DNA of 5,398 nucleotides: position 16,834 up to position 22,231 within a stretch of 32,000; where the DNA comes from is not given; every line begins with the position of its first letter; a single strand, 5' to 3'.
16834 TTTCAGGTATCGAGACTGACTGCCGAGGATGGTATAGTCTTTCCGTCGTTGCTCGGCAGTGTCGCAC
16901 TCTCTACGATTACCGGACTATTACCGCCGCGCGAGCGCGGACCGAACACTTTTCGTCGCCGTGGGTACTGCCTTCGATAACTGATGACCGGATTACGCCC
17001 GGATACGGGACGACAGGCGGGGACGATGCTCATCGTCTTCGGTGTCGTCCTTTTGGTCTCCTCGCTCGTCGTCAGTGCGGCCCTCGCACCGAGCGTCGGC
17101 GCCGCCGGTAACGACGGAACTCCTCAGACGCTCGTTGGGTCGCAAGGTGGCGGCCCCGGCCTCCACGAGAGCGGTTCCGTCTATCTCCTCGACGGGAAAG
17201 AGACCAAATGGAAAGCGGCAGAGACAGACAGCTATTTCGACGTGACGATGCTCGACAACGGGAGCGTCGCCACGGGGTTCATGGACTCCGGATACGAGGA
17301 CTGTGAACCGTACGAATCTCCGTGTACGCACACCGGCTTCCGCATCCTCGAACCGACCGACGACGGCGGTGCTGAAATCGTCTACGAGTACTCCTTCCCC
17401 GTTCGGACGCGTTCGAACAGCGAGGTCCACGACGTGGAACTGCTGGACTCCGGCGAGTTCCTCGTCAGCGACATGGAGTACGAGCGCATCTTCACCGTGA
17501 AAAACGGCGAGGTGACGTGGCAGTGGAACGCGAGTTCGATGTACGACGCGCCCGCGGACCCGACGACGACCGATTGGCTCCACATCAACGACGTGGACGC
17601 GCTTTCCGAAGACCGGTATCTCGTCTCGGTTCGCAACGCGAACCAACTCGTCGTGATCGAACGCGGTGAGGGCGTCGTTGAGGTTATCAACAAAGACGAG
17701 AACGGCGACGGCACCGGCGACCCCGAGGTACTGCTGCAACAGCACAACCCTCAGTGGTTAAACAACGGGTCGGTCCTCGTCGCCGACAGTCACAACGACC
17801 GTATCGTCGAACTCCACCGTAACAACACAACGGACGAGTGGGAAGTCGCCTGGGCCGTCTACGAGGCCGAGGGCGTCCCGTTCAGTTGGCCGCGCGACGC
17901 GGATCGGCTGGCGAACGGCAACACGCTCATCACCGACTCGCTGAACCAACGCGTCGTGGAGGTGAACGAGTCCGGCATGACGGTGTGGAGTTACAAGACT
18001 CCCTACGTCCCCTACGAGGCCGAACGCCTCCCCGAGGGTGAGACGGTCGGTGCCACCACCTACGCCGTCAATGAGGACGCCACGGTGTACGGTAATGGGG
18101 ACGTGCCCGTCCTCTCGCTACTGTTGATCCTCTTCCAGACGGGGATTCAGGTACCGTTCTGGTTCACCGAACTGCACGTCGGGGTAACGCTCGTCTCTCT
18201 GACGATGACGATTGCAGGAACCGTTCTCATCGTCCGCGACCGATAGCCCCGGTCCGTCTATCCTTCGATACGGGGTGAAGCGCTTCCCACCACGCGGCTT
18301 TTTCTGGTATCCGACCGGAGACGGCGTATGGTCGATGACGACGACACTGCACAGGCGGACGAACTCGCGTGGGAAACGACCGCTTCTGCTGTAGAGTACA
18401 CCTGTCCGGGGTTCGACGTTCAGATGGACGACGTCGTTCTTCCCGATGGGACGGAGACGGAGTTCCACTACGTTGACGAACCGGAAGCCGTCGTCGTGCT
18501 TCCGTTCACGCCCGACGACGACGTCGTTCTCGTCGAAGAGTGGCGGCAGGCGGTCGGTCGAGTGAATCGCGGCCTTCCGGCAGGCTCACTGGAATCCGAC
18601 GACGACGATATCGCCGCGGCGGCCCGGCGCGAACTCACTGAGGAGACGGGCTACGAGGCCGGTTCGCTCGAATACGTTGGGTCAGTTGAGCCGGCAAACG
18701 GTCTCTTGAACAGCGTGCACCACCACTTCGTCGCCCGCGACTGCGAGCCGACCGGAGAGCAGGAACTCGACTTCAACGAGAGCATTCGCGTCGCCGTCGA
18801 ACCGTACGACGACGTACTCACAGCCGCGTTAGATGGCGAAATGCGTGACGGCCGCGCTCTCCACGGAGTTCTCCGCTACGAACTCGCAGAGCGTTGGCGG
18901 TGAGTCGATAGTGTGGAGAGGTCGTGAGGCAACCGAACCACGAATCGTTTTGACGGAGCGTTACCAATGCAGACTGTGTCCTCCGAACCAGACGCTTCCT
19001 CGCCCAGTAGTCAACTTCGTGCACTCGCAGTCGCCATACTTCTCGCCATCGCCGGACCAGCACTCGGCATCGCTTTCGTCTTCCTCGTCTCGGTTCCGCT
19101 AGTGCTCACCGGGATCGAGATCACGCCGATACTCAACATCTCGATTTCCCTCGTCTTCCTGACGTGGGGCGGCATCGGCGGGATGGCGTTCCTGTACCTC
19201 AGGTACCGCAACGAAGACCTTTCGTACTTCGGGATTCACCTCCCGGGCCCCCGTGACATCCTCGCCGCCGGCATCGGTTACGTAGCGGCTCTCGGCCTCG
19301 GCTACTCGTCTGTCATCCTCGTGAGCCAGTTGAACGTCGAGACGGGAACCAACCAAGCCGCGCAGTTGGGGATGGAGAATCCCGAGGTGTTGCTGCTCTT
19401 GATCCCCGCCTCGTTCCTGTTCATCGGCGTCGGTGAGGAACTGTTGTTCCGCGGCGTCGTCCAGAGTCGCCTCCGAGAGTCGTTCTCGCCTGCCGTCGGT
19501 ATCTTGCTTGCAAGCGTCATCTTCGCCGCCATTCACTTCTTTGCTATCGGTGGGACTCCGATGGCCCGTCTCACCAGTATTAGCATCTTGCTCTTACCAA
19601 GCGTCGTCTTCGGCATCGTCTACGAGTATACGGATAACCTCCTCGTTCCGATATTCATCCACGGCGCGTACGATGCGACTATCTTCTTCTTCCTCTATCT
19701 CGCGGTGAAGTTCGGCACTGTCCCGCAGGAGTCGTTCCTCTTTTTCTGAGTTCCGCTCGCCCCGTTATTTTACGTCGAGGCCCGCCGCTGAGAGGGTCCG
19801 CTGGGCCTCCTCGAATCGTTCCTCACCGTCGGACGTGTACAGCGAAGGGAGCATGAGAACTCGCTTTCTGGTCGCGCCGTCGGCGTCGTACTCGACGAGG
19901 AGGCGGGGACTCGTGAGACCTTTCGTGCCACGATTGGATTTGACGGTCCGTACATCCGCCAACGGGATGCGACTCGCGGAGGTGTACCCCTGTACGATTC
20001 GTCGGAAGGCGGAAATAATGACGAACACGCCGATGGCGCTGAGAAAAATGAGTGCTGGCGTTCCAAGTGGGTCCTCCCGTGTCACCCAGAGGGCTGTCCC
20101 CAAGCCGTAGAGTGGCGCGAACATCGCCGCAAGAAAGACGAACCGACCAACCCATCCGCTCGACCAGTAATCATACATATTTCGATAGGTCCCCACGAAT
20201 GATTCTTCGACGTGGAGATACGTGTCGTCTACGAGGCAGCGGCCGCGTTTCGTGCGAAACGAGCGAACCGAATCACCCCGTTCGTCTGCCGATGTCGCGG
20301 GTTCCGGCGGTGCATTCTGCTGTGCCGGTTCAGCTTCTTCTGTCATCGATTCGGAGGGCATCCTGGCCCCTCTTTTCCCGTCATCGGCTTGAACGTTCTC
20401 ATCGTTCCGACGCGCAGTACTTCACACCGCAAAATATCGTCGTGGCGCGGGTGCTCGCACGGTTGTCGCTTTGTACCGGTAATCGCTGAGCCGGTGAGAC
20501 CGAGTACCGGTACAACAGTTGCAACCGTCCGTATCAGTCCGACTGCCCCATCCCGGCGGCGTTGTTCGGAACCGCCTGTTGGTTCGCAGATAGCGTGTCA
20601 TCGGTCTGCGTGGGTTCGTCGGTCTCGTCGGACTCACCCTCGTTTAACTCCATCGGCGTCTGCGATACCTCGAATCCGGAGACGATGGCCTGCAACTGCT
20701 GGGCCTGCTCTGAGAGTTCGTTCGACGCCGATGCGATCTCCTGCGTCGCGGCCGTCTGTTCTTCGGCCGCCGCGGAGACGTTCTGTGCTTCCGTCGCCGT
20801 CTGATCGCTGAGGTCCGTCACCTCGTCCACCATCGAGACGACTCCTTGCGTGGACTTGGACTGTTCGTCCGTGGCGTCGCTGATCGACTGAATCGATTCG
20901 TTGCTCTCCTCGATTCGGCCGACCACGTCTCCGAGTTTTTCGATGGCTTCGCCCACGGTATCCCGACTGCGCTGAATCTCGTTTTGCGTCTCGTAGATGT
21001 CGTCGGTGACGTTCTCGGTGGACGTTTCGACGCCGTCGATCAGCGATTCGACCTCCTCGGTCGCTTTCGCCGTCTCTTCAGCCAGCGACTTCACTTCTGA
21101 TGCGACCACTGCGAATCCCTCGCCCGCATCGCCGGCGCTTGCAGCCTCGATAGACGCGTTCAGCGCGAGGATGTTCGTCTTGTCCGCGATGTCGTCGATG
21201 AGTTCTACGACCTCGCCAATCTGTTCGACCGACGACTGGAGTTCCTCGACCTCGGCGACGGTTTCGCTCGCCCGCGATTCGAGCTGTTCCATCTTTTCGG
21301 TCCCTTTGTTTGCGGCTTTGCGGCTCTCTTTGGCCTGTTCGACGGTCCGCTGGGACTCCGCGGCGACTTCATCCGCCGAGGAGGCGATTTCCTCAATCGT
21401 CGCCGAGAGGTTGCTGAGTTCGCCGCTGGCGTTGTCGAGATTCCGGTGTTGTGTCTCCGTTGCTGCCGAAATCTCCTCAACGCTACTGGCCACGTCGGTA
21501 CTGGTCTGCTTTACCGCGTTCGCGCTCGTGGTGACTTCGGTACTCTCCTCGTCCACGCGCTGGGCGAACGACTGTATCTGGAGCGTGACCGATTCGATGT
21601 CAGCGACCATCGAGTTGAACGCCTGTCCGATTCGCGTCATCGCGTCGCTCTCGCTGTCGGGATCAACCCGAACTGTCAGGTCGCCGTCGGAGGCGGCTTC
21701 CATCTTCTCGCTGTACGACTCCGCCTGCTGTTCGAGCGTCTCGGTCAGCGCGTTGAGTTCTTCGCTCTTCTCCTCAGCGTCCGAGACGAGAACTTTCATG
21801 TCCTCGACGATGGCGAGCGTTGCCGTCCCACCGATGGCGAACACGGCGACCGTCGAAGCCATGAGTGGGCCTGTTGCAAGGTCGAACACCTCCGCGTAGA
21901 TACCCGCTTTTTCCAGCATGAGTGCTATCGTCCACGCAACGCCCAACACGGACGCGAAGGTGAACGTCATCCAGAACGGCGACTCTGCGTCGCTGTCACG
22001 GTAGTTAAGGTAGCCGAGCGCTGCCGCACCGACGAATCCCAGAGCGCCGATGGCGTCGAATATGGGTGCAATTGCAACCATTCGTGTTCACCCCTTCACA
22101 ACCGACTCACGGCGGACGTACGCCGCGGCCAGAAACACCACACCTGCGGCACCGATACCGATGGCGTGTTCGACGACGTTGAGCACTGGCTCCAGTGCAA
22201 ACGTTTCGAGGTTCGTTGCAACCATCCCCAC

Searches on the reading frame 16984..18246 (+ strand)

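Call 40: search_protein_families(library=pfam, proteins=[window:16984-18246:+], max_evalue=0.001)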
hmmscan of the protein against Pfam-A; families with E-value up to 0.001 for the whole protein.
window:16984-18246:+ (420 aa): 3 families
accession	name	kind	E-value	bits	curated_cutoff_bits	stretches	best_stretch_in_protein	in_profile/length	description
PF14269.12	Arylsulfotran_2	-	1.5e-10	41.4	27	1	194-284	140-225/301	Arylsulfotransferase (ASST)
PF05935.17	Arylsulfotrans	-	9.3e-06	25.3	24.2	1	163-240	140-217/374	Arylsulfotransferase (ASST)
PF01436.27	NHL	-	0.00013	22.3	20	0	260-275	11-26/28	NHL repeat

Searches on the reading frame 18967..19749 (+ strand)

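Call 40: search_protein_families(library=pfam, proteins=[window:18967-19749:+], max_evalue=0.001)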
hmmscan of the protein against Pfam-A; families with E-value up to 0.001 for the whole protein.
window:18967-19749:+ (260 aa): 1 family
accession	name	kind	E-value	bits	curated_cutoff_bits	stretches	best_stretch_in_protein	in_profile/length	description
PF02517.21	Rce1-like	-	2.9e-20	72.8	22.4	1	142-237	4-92/93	Type II CAAX prenyl endopeptidase Rce1-like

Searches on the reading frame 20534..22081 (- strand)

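Call 40: search_protein_families(library=pfam, proteins=[window:20534-22081:-], max_evalue=0.001)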
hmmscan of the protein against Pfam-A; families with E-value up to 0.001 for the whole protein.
window:20534-22081:- (515 aa): 3 families
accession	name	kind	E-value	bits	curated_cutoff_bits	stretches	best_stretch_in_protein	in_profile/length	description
PF00015.26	MCPsignal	-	4.8e-41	140.9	34.6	1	250-424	4-171/172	Methyl-accepting chemotaxis protein (MCP) signalling domain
PF06103.16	DUF948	-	3e-07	31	37.2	0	335-399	22-86/89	Bacterial protein of unknown function (DUF948)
PF00672.30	HAMP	-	9.7e-05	23.1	25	1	125-163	15-52/53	HAMP domain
